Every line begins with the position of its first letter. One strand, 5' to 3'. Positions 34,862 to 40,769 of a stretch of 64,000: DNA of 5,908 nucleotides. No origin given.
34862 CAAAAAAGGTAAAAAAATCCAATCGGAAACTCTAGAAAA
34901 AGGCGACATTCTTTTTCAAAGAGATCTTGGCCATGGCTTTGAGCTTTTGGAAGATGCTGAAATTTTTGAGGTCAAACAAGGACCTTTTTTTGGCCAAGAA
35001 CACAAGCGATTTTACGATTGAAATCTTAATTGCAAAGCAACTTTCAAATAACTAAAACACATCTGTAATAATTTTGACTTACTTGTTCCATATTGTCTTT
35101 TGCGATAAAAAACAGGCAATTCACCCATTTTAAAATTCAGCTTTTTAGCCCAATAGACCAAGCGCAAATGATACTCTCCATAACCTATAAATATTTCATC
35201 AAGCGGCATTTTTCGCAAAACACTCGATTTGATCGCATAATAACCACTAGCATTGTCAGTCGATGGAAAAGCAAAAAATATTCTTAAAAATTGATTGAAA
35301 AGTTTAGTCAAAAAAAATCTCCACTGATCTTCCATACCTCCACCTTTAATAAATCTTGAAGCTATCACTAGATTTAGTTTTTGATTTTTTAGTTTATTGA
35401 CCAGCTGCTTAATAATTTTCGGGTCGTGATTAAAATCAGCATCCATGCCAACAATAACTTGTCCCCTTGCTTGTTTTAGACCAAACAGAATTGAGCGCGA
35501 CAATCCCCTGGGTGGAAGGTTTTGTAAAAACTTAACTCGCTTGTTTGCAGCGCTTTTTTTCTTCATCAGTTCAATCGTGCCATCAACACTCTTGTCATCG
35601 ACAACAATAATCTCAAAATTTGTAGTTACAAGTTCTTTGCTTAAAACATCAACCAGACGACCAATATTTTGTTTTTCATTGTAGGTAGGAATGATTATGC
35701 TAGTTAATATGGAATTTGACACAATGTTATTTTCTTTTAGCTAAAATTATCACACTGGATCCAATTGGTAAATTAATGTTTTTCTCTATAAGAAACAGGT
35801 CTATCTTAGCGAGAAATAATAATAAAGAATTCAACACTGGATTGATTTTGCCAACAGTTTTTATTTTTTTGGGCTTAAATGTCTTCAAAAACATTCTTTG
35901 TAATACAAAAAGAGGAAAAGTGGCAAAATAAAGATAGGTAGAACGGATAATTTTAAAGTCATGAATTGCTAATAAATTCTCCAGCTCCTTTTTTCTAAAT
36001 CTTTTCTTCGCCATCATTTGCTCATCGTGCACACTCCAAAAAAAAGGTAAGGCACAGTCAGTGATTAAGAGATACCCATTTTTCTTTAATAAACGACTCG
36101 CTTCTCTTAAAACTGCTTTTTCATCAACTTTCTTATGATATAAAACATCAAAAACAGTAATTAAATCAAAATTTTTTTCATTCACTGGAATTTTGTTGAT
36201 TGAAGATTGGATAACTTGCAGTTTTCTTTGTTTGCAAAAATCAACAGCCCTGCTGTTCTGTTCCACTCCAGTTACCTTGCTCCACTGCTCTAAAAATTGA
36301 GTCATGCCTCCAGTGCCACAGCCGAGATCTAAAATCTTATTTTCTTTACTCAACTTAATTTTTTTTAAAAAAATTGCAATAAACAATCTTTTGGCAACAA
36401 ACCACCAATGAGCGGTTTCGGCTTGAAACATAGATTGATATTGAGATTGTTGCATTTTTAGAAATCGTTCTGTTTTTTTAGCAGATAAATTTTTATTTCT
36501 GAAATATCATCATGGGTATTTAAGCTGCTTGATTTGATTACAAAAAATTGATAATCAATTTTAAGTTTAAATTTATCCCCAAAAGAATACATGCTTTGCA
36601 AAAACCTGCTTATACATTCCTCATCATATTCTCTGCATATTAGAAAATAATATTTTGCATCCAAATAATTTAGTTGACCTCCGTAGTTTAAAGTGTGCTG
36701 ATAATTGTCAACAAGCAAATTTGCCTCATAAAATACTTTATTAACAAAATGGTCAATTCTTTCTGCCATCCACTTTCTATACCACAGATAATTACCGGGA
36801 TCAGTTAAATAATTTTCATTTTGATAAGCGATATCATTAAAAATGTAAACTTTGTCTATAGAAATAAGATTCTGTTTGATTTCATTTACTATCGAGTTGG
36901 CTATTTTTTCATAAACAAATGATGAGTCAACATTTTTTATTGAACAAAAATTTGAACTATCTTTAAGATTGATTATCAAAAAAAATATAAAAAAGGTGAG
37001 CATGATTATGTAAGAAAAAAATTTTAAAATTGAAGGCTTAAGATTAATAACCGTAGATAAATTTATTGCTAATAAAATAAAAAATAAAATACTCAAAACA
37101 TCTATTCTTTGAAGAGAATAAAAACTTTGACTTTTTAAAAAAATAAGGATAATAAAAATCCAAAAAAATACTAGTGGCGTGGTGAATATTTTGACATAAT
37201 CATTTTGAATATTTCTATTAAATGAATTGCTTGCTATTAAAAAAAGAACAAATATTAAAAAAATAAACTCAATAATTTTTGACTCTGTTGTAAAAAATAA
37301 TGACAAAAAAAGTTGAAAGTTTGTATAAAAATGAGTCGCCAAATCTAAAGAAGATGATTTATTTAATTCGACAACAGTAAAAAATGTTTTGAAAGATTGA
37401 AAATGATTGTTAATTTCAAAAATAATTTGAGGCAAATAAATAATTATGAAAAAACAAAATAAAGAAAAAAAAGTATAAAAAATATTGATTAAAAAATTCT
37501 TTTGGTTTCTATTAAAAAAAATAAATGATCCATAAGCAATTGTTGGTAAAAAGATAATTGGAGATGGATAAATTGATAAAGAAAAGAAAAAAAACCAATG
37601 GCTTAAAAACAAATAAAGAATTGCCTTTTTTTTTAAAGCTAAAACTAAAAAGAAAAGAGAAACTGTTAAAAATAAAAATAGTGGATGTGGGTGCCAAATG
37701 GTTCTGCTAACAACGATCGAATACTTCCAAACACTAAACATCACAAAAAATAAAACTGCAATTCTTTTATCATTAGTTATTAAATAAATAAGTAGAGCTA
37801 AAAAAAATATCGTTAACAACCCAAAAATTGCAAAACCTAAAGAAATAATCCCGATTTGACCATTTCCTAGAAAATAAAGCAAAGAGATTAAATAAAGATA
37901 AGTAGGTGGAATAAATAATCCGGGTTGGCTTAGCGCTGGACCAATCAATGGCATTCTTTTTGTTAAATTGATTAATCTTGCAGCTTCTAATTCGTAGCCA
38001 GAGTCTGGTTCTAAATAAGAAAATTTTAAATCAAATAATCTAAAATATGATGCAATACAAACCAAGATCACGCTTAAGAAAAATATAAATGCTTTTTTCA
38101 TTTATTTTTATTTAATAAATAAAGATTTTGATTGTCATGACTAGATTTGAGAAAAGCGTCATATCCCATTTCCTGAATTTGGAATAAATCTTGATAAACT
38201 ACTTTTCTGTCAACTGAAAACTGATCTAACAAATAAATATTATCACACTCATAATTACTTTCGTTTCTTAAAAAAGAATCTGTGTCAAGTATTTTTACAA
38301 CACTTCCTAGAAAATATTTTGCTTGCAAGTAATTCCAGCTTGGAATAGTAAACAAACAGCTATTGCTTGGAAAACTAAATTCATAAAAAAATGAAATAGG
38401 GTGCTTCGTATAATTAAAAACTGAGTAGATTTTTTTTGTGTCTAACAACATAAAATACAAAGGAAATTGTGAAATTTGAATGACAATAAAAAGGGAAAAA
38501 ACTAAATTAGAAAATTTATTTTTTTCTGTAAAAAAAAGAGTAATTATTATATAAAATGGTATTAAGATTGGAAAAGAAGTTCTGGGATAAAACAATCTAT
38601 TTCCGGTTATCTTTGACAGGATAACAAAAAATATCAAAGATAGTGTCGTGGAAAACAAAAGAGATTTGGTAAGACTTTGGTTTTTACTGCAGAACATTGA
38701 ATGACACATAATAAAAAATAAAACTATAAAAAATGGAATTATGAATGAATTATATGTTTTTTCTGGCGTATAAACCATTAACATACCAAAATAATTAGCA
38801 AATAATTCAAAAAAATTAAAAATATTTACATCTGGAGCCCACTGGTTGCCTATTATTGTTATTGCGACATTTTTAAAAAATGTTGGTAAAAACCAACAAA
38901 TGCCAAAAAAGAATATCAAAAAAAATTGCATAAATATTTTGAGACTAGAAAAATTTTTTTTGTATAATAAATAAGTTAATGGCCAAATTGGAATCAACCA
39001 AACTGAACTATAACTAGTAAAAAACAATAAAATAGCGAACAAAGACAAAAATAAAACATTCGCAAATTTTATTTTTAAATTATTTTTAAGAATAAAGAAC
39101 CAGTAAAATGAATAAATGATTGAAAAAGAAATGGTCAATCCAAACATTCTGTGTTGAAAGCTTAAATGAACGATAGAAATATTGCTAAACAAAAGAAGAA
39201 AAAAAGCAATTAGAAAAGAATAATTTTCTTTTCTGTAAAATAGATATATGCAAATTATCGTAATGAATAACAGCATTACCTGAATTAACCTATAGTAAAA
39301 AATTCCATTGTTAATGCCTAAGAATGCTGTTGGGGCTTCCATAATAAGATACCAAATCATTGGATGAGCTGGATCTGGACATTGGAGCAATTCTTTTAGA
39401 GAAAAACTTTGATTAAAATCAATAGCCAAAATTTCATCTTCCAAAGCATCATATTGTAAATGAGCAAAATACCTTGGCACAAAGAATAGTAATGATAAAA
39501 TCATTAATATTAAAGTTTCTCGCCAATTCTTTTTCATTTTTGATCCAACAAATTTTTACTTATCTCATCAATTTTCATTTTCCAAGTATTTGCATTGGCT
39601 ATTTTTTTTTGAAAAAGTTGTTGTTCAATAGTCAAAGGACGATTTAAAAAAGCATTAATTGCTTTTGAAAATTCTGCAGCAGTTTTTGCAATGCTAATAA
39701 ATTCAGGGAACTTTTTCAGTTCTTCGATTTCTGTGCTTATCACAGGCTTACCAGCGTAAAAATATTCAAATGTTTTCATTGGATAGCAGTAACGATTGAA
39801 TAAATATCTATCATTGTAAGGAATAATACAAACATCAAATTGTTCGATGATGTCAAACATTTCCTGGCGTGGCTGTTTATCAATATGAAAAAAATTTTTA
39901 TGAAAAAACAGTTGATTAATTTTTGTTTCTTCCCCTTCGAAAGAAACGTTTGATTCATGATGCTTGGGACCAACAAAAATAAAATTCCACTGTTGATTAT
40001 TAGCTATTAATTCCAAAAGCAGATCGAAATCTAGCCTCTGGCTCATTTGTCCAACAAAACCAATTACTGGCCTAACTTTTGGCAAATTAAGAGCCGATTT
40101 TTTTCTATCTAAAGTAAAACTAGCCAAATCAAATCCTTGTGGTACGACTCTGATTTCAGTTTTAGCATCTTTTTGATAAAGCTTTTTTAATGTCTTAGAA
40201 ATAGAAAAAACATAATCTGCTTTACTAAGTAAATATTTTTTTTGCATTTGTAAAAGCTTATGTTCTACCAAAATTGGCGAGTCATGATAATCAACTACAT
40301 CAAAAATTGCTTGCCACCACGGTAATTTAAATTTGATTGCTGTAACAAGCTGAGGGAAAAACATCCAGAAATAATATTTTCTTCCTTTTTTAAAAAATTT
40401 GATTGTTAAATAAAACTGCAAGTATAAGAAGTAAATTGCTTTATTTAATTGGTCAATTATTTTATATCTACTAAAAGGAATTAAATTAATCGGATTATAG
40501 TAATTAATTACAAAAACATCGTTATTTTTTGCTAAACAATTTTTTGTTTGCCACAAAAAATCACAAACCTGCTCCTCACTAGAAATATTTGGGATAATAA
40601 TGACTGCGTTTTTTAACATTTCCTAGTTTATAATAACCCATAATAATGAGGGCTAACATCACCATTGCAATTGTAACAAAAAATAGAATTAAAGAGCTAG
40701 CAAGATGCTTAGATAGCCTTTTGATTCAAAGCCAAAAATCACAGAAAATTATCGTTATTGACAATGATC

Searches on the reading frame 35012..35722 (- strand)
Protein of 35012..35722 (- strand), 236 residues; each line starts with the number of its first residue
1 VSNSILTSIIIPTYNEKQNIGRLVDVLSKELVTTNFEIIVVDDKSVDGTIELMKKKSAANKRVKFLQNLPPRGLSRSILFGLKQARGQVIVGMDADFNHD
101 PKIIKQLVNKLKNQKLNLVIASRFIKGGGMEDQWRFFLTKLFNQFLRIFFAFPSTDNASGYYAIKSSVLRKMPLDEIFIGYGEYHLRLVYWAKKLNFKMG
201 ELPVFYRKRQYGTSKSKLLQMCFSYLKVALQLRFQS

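Call 16: search_protein_families(library=pfam, proteins=[window:35012-35722:-], max_evalue=0.001)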
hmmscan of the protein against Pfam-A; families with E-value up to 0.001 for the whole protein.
window:35012-35722:- (236 aa): 3 families
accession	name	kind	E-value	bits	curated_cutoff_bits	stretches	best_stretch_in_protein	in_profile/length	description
PF00535.33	Glycos_transf_2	-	4.5e-29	102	23.3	1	8-170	1-165/168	Glycosyl transferase family 2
PF13641.12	Glyco_tranf_2_3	-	4.6e-08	33.8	27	1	7-126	3-126/230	Glycosyltransferase like family 2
PF10111.15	Glyco_tranf_2_2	-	7e-06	26.2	27.3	1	8-108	1-103/276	Glycosyltransferase like family 2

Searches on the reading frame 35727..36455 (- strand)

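Call 16: search_protein_families(library=pfam, proteins=[window:35727-36455:-], max_evalue=0.001)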
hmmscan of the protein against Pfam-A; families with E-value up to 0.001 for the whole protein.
window:35727-36455:- (242 aa): 15 families
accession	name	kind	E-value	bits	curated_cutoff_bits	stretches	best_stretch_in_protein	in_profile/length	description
PF13847.12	Methyltransf_31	-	4.8e-20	72.2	27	1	36-158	2-137/145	Methyltransferase domain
PF08241.18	Methyltransf_11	-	6.5e-18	65.6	21.2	1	42-131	1-95/95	Methyltransferase domain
PF13489.12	Methyltransf_23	-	4.1e-16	59.6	27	1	32-143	19-124/164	Methyltransferase domain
PF13649.12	Methyltransf_25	-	4.2e-16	59.8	27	1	41-127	1-97/97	Methyltransferase domain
PF08242.18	Methyltransf_12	-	1.9e-11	45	30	1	42-129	1-98/98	Methyltransferase domain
PF07021.18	MetW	-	2.2e-07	31.1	21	1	37-125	13-104/193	Methionine biosynthesis protein MetW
PF05175.20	MTS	-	9.4e-07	29.1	23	1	28-131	22-138/170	Methyltransferase small domain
PF01209.24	Ubie_methyltran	-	3.8e-06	26.9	20.1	1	32-133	41-153/233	ubiE/COQ5 methyltransferase family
PF05148.21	Methyltransf_8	-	3.9e-06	27.3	27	1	6-136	44-161/219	Hypothetical methyltransferase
PF05219.18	DREV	-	1.1e-05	25.2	26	1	36-144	93-198/265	DREV methyltransferase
PF05401.17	NodS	-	1.7e-05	25.2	24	1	37-130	43-143/201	Nodulation protein S (NodS)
PF03848.20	TehB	-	9.6e-05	22.3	20.4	1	32-132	25-133/193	Tellurite resistance protein TehB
PF00398.26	RrnaAD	-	0.00021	20.9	24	1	23-93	16-92/263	Ribosomal RNA adenine dimethylase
PF01728.25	FtsJ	-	0.00025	21.5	24.1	1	30-93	13-82/181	FtsJ-like methyltransferase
PF01189.24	Methyltr_RsmB-F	-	0.00083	19.5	27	0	34-93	5-60/199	16S rRNA methyltransferase RsmB/F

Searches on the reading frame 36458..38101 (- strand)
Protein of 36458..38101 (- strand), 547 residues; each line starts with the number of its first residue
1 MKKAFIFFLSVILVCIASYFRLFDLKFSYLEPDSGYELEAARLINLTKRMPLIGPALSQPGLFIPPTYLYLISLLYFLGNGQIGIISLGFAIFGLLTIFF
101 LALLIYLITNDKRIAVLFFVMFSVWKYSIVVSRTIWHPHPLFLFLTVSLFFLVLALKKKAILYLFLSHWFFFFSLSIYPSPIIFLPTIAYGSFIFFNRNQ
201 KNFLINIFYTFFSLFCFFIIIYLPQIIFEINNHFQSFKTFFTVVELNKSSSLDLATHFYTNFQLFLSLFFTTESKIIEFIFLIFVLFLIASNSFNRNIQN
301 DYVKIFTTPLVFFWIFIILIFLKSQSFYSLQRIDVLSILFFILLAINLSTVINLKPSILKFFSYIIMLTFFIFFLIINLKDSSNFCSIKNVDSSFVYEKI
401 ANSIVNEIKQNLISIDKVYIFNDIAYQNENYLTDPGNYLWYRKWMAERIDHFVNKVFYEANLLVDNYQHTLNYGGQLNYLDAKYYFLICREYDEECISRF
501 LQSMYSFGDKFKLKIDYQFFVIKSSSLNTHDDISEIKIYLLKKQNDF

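Call 17: search_protein_families(library=pfam, proteins=[window:36458-38101:-], max_evalue=0.001)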
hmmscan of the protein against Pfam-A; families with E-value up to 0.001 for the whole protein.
window:36458-38101:- (547 aa): 1 family
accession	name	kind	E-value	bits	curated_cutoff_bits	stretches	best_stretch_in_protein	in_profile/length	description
PF13231.12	PMT_2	-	0.0005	20.7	26.1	1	65-220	3-154/160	Dolichyl-phosphate-mannose-protein mannosyltransferase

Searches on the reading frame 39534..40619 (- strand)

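Call 17: search_protein_families(library=pfam, proteins=[window:39534-40619:-], max_evalue=0.001)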
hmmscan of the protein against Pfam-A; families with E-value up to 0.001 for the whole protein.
window:39534-40619:- (361 aa): 3 families
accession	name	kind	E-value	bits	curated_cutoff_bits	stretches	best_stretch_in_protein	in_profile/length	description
PF13692.12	Glyco_trans_1_4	-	9.5e-09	36.1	27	1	183-325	1-140/142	Glycosyl transferases group 1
PF00534.26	Glycos_transf_1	-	1.1e-07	32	26.4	1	173-326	5-157/172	Glycosyl transferases group 1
PF13524.12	Glyco_trans_1_2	-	1.5e-05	25.4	25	1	201-333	5-120/144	Glycosyl transferase-like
